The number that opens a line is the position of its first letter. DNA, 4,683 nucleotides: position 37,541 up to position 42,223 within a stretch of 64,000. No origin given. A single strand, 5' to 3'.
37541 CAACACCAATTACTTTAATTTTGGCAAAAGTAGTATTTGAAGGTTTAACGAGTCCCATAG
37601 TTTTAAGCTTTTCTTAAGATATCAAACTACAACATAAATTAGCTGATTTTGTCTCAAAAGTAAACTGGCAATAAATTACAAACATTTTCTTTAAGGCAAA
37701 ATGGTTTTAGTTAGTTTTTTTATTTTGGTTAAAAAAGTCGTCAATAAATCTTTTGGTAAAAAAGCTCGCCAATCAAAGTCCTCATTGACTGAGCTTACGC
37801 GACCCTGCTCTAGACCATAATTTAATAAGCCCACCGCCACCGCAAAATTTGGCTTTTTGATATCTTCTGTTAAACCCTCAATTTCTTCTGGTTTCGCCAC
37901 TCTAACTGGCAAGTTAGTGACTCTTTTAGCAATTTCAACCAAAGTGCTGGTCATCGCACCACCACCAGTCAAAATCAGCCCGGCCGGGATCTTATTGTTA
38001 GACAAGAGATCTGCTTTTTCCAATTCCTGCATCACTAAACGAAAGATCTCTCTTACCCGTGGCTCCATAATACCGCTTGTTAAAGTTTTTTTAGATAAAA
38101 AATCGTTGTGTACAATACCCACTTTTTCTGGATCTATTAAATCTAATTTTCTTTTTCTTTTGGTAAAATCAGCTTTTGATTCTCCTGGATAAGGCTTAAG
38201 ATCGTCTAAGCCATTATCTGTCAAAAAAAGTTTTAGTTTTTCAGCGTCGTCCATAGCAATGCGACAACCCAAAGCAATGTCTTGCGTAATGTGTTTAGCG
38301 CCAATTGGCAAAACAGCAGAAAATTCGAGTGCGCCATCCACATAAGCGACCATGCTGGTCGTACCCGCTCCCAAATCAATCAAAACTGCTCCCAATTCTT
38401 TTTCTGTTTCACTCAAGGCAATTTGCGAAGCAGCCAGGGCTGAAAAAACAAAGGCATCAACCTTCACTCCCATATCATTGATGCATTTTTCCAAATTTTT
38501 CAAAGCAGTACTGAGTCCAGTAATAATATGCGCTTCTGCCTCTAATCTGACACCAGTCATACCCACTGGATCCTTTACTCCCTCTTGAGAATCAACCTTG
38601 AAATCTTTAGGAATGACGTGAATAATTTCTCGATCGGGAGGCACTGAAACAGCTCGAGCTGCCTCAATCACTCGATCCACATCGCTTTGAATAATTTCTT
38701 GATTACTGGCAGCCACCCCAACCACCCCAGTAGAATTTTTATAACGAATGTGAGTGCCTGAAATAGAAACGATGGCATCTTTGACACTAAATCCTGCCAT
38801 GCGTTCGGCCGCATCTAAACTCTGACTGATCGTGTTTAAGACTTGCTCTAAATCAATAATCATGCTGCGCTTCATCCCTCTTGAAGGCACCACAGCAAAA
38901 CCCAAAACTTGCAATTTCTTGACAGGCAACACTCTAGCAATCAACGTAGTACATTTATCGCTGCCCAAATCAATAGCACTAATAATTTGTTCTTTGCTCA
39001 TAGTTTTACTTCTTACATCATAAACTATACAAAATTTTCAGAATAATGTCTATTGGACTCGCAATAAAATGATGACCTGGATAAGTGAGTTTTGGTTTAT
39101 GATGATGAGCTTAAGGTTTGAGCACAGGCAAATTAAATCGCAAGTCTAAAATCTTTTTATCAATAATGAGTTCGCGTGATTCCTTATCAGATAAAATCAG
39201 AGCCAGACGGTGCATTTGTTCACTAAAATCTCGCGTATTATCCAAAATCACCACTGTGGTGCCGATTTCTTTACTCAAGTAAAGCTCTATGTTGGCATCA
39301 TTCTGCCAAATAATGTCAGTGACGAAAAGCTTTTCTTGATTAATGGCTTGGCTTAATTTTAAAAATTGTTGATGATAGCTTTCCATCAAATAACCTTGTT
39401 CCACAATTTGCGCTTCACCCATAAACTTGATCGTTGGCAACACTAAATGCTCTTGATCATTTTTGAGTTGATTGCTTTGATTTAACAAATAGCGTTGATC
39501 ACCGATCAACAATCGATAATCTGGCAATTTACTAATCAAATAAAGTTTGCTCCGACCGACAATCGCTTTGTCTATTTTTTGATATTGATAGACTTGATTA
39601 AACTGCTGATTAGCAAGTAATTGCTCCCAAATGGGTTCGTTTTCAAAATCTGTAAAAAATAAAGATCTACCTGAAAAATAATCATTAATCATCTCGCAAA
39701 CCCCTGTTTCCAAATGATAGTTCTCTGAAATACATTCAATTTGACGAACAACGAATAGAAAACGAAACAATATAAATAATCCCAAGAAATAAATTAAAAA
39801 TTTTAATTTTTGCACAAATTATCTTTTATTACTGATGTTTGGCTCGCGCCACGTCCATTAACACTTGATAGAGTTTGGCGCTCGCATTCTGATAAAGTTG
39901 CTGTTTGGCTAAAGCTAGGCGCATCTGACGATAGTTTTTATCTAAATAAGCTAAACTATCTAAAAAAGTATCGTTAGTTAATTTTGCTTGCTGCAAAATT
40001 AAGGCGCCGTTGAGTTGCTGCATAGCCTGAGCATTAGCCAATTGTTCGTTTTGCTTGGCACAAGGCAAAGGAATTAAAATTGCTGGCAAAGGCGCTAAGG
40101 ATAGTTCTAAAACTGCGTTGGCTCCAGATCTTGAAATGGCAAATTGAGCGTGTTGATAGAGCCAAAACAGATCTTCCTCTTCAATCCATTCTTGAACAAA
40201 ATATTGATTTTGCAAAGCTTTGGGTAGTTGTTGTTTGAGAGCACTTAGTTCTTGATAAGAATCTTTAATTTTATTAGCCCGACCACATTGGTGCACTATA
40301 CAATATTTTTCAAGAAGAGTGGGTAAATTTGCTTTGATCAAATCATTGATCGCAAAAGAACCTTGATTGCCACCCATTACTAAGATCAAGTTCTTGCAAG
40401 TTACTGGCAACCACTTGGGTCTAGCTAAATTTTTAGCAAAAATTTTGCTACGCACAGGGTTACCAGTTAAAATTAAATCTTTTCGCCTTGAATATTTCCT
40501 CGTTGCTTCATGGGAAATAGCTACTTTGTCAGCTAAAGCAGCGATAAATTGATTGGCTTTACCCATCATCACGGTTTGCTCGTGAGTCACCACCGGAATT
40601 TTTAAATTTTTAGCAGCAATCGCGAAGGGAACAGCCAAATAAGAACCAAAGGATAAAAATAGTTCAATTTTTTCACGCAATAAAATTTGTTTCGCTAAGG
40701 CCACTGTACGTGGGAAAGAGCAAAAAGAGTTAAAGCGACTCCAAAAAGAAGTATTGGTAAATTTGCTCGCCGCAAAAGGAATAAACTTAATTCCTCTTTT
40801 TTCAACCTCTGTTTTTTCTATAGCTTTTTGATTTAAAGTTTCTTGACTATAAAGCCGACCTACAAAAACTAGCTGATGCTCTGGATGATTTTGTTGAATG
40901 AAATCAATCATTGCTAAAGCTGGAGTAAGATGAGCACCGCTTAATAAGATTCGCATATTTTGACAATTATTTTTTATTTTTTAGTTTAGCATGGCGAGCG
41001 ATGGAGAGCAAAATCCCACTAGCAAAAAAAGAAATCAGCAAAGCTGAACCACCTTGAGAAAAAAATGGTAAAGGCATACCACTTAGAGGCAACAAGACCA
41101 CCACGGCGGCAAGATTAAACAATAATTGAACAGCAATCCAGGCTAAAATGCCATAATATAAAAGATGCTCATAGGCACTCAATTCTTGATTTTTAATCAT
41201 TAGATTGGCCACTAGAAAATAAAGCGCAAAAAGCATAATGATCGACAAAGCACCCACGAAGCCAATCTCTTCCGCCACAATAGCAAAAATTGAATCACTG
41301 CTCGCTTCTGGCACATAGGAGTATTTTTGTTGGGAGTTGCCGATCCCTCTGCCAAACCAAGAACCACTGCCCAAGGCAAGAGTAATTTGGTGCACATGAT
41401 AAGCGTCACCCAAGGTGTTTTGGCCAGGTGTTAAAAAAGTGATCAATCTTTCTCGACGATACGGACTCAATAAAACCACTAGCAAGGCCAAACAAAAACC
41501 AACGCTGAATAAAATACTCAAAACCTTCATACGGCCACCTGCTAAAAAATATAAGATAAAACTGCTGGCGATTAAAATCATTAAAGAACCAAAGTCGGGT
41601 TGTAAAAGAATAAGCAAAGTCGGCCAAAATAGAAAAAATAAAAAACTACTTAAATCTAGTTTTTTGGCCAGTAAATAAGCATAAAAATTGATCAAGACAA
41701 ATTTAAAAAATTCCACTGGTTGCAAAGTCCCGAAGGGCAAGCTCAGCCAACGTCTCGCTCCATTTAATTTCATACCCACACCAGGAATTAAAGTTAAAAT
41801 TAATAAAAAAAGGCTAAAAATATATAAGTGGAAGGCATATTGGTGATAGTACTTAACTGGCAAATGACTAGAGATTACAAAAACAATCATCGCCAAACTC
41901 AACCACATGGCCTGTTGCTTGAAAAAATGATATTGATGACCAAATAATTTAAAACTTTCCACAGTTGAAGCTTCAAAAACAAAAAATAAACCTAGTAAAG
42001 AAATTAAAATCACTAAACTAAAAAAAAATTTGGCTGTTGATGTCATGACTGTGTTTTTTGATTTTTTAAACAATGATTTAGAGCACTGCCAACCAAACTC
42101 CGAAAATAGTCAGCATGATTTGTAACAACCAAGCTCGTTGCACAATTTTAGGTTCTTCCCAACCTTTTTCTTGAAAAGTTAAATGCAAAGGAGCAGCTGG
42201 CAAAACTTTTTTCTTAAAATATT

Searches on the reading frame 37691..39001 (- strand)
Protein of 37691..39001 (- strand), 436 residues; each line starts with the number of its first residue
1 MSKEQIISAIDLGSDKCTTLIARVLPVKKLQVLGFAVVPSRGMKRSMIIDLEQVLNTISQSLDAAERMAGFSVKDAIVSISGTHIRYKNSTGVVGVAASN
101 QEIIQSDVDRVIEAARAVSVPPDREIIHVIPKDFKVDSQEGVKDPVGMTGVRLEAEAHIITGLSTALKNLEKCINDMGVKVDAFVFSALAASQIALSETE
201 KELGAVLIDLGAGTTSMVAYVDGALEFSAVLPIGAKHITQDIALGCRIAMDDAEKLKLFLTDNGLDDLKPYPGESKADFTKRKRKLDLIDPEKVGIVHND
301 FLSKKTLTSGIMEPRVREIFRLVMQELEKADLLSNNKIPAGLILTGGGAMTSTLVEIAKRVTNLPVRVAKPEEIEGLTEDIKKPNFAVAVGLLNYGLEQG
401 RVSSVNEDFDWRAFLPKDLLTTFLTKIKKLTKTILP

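Call 33: search_protein_families(library=pfam, proteins=[window:37691-39001:-])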
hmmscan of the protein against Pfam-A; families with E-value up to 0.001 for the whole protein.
window:37691-39001:- (436 aa): 4 families
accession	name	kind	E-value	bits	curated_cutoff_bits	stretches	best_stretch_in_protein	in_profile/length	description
PF14450.12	FtsA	-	1.1e-31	110.3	31.8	2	206-391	1-127/127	Cell division protein FtsA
PF02491.25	SHS2_FTSA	-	1.7e-31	108.8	25.4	1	82-161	1-79/79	SHS2 domain inserted in FTSA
PF06723.19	MreB_Mbl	-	2.6e-06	27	27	1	178-370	120-305/327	MreB/Mbl protein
PF11104.14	PilM_2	-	4.2e-05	23.1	27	0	179-257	155-234/340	Type IV pilus assembly protein PilM;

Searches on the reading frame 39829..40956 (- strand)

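Call 33: search_protein_families(library=pfam, proteins=[window:39829-40956:-])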
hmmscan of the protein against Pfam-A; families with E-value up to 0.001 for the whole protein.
window:39829-40956:- (375 aa): 2 families
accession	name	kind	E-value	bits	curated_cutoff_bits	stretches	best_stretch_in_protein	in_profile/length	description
PF04101.22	Glyco_tran_28_C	-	4e-22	79.4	22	1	191-344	2-146/166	Glycosyltransferase family 28 C-terminal domain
PF03033.26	Glyco_transf_28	-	1.8e-19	70.6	26.2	1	9-147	11-139/139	Glycosyltransferase family 28 N-terminal domain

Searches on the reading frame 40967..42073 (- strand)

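Call 33: search_protein_families(library=pfam, proteins=[window:40967-42073:-])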
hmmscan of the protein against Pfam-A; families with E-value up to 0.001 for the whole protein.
window:40967-42073:- (368 aa): 1 family
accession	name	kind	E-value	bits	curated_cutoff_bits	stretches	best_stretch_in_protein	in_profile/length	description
PF01098.24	FTSW_RODA_SPOVE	-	2.4e-85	287.1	26.4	1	17-363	4-355/356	Cell cycle protein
